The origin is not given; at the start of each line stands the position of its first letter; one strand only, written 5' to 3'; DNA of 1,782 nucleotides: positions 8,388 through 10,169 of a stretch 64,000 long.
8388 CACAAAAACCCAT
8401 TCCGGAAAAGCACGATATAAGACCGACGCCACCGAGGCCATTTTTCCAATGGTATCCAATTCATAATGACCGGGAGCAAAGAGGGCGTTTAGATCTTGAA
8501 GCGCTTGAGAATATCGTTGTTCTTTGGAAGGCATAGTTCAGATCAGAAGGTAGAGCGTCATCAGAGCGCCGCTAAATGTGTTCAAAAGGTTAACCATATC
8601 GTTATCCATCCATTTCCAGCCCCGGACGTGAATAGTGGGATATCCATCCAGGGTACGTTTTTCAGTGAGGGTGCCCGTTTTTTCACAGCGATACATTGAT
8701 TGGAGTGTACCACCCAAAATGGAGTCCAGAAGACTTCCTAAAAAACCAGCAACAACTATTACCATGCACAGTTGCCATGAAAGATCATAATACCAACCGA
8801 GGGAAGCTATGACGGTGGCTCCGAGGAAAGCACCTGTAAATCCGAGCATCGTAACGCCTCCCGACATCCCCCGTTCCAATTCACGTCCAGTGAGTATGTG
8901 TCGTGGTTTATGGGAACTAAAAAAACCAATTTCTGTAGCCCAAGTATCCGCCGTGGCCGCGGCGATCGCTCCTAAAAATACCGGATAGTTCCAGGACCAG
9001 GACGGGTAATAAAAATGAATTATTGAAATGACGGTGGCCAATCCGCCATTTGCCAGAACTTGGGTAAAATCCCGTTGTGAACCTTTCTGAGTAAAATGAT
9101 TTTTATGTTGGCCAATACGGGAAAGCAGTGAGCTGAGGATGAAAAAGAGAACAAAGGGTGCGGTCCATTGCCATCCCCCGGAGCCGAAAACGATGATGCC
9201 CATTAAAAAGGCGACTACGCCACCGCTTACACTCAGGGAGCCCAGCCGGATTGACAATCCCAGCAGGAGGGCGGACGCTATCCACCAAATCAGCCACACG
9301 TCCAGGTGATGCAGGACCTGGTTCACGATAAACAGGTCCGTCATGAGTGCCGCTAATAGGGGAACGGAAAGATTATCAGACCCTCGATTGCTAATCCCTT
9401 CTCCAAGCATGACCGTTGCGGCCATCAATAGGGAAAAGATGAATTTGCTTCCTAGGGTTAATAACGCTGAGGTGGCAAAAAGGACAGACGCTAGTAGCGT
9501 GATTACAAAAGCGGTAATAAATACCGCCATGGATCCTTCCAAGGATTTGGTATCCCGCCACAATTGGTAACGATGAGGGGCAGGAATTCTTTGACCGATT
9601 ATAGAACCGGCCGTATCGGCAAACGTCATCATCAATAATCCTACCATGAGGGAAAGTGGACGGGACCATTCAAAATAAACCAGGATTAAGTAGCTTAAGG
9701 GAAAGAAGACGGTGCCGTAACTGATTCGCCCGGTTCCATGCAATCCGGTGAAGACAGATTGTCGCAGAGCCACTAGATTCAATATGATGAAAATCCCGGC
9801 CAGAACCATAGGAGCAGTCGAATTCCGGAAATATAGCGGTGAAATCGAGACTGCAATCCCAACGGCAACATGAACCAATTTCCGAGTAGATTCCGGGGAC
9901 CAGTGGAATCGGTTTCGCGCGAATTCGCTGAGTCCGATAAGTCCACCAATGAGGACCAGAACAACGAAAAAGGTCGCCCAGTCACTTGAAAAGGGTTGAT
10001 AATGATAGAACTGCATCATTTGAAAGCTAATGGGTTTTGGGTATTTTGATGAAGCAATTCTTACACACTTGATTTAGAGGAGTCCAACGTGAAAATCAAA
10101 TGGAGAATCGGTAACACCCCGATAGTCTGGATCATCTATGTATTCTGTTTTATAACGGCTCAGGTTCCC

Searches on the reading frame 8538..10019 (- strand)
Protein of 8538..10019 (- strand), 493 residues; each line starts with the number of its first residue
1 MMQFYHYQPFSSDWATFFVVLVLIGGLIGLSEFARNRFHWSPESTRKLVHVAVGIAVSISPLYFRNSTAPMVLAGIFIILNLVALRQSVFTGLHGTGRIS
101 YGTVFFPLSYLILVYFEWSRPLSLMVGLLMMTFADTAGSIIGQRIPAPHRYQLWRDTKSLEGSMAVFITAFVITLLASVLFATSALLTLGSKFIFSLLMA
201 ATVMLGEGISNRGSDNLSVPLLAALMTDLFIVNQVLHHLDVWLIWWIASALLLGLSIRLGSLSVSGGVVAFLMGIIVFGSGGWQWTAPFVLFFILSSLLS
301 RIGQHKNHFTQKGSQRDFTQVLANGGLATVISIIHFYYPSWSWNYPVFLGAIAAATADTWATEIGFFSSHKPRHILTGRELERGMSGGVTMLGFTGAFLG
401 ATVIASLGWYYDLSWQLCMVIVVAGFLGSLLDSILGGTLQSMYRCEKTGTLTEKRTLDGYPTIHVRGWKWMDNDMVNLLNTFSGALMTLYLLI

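Call 41: search_protein_families(library=pfam, proteins=[window:8538-10019:-], max_evalue=0.00001)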
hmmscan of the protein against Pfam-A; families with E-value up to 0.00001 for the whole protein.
window:8538-10019:- (493 aa): 1 family
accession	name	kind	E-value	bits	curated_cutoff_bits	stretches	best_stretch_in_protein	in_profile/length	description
PF01940.21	DUF92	-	3.4e-65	220.3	27.5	1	248-485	2-251/251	Integral membrane protein DUF92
